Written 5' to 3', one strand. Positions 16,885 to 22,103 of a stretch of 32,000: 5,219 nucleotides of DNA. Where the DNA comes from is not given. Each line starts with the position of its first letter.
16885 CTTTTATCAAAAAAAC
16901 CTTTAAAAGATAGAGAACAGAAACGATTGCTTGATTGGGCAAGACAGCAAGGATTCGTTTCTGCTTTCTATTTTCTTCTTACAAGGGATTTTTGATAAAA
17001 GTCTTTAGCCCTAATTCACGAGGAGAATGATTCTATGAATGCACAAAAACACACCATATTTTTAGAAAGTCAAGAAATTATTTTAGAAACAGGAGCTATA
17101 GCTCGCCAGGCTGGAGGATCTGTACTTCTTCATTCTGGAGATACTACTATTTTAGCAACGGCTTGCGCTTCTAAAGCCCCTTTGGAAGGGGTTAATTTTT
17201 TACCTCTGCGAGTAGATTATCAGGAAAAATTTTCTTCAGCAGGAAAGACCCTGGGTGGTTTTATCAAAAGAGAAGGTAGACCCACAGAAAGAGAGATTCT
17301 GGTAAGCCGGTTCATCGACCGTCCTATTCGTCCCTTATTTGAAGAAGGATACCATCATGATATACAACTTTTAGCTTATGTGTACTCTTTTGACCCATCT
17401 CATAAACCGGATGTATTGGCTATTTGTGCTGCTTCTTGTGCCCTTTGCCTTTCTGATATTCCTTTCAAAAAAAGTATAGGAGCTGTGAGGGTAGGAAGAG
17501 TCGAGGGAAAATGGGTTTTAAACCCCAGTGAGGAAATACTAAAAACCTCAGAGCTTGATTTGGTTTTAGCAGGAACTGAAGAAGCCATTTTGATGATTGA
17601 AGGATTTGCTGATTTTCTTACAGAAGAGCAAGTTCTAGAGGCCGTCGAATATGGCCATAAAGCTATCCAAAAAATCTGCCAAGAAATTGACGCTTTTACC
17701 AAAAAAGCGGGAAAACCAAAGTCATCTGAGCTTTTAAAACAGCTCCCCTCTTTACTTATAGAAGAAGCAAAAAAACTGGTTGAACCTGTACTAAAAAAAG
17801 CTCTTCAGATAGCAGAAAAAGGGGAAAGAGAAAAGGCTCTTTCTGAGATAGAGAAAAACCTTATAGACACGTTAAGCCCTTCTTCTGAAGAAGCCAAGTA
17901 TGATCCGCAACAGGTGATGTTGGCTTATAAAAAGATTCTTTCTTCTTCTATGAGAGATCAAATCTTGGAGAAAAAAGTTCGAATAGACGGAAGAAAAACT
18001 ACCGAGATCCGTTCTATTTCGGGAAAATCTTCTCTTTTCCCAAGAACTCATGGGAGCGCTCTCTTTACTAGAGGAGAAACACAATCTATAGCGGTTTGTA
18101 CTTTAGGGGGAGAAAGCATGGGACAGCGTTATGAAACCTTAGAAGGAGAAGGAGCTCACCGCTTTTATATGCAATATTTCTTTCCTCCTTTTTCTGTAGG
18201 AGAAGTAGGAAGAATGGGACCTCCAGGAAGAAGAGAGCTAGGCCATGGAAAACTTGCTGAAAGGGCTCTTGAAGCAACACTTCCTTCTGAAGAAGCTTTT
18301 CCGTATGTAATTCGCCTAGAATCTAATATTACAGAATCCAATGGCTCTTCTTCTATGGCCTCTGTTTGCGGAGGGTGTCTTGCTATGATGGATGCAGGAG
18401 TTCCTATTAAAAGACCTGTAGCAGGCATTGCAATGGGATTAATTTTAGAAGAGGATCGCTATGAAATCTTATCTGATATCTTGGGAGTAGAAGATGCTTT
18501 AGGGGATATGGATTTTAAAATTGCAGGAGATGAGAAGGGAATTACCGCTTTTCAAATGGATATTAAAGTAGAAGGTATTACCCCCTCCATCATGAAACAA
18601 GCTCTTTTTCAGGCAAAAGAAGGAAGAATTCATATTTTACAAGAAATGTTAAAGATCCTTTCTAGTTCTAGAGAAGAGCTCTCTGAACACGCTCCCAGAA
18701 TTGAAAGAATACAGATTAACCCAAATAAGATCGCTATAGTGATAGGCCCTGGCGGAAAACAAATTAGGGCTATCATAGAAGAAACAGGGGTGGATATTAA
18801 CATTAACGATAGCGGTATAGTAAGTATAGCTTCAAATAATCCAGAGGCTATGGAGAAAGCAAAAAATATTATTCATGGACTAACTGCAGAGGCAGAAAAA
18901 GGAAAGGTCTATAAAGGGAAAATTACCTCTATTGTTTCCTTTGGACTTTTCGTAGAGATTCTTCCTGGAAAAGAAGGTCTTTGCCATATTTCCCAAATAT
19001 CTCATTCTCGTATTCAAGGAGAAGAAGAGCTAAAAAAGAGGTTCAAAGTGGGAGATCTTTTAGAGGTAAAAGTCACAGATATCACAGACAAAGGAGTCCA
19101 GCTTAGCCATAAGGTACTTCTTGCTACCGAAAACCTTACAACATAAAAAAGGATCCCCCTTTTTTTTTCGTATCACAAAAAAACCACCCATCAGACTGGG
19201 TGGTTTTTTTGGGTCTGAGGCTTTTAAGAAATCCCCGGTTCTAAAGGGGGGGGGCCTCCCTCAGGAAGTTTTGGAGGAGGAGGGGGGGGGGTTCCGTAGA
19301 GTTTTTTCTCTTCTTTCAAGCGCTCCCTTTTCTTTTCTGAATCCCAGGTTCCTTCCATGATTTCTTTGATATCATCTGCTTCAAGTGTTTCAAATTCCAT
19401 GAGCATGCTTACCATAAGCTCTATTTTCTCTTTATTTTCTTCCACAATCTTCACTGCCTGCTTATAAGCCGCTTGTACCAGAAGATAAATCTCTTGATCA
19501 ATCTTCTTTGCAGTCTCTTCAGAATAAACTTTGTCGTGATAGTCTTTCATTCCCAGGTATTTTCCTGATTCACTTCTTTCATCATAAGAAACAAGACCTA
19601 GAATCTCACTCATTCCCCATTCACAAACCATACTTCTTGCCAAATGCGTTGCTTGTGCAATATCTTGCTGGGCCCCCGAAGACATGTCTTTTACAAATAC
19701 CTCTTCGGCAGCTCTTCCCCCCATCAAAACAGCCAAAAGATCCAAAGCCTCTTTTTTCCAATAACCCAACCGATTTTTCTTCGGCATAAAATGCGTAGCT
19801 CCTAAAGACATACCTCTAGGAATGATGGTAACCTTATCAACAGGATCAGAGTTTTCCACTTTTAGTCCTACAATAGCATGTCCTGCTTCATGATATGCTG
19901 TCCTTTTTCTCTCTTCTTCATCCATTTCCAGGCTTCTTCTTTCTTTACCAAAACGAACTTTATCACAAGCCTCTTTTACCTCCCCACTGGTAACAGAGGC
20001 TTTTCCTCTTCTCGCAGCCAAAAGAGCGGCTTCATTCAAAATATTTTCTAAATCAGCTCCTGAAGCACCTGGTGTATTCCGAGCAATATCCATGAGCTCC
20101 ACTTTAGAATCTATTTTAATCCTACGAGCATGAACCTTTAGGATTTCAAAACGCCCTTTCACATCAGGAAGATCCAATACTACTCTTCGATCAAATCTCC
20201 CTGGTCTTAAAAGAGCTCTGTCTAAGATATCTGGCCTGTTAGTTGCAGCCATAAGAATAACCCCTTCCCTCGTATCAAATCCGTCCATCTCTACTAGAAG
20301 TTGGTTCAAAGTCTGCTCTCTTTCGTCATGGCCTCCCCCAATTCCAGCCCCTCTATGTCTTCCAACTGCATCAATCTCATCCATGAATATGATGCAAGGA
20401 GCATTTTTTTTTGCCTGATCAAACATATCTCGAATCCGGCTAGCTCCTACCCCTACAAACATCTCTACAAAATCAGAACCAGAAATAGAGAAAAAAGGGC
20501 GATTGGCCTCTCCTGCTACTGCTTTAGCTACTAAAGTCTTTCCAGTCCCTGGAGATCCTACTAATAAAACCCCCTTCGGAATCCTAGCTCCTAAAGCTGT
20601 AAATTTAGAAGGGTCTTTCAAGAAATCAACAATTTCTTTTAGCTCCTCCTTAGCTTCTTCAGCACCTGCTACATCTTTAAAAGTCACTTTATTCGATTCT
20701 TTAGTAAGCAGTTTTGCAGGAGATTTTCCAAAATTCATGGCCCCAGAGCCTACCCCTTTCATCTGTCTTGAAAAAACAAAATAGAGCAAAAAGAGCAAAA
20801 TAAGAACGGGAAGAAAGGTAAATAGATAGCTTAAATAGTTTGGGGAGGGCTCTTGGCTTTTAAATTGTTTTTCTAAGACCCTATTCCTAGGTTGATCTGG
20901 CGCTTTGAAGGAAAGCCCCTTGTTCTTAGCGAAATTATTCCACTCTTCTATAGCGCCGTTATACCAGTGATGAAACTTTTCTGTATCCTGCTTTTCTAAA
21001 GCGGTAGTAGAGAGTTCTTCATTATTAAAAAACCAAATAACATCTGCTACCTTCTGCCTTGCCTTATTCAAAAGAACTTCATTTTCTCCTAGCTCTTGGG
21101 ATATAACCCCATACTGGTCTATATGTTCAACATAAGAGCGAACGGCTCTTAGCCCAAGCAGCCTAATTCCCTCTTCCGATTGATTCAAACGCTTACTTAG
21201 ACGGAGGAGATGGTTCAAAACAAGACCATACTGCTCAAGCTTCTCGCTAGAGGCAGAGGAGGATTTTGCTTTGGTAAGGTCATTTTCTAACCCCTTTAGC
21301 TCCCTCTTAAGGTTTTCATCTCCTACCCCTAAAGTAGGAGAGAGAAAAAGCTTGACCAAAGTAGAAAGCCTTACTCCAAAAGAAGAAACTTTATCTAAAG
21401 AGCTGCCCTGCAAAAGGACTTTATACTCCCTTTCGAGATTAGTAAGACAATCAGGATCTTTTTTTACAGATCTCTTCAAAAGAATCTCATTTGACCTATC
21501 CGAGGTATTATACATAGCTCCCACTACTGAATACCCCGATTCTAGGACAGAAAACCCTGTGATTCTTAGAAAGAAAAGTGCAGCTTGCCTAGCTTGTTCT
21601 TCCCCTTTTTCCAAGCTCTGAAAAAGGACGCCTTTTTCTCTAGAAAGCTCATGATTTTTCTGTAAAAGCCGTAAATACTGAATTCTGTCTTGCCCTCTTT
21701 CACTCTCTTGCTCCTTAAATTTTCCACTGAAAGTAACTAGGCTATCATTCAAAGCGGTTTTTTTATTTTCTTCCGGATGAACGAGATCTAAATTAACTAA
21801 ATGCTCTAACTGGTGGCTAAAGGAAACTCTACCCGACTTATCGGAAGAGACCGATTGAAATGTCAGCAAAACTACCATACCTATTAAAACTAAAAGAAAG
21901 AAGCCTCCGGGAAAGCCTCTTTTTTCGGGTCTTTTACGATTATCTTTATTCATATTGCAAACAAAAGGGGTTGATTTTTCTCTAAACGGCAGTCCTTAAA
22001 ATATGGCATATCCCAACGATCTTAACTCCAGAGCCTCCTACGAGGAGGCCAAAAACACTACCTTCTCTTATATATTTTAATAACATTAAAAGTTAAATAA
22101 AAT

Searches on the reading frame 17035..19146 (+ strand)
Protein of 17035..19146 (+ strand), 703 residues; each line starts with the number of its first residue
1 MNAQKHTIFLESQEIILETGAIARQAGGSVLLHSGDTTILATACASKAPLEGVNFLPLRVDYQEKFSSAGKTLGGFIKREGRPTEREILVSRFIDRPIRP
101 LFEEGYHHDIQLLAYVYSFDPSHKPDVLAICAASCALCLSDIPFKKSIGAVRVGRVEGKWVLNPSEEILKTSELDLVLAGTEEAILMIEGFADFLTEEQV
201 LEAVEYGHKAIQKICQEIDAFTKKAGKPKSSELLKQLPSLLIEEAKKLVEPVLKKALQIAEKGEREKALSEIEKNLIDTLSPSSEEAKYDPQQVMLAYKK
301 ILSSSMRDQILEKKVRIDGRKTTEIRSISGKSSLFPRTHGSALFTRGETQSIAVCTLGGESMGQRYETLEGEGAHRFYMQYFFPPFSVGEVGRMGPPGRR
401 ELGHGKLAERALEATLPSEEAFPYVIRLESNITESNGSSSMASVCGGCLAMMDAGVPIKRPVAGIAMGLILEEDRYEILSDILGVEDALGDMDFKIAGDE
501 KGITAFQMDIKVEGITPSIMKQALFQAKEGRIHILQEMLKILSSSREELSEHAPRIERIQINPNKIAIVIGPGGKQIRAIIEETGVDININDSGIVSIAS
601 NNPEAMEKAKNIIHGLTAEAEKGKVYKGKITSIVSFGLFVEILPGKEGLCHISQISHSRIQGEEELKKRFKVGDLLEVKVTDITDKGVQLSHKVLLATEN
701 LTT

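Call 71: search_protein_families(library=pfam, proteins=[window:17035-19146:+], max_evalue=0.00001)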
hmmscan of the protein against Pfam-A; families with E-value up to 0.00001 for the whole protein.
window:17035-19146:+ (703 aa): 5 families
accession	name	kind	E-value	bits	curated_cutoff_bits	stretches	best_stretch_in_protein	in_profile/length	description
PF01138.27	RNase_PH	-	1e-51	175.2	25.5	2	12-143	2-130/130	3' exoribonuclease family, domain 1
PF03725.20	RNase_PH_C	-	4.1e-22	78.3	20.8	1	148-210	3-67/67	3' exoribonuclease family, domain 2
PF03726.19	PNPase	-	1.1e-15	58.3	24.6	1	243-321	4-81/81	Polyribonucleotide nucleotidyltransferase, RNA binding domain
PF00575.29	S1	-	2.6e-15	57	22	1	620-693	2-74/74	S1 RNA binding domain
PF00013.35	KH_1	-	9.4e-11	41.8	21.5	1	557-614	2-65/66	KH domain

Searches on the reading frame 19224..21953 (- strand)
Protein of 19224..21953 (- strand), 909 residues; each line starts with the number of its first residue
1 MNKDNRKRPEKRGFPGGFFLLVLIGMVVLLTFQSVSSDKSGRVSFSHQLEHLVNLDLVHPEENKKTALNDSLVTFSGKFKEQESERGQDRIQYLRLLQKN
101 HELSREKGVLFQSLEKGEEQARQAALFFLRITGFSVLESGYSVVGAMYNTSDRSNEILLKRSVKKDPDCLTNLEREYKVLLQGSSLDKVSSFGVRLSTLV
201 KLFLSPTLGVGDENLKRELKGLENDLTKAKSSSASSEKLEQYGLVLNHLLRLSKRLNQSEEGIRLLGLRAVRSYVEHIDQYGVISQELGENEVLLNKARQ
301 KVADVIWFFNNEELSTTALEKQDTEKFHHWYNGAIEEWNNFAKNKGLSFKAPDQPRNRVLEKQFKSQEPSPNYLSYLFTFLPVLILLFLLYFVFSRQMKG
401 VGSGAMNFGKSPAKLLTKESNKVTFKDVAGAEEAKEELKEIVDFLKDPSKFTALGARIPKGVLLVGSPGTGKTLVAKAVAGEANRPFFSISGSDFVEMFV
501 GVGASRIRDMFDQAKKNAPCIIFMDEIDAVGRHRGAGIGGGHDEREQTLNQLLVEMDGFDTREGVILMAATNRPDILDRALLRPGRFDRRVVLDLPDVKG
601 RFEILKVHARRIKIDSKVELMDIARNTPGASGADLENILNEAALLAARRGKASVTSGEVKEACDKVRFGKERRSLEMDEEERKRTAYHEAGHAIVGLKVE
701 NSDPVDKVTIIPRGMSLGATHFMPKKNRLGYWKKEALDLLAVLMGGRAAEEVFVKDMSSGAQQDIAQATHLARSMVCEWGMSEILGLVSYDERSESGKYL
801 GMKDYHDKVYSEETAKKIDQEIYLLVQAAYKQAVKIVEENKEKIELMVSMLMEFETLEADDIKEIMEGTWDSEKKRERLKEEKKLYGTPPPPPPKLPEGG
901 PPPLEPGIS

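Call 71: search_protein_families(library=pfam, proteins=[window:19224-21953:-], max_evalue=0.00001)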
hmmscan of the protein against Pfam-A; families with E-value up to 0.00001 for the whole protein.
window:19224-21953:- (909 aa): 3 families
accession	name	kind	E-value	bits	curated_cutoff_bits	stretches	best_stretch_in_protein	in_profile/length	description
PF01434.24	Peptidase_M41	-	9e-68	228.3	29.9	1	677-865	3-191/191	Peptidase family M41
PF00004.35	AAA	-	2e-45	154.9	21.2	1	462-594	1-130/131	ATPase family associated with various cellular activities (AAA)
PF17862.7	AAA_lid_3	-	2e-11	43.7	27.2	1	618-658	2-42/45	AAA+ lid domain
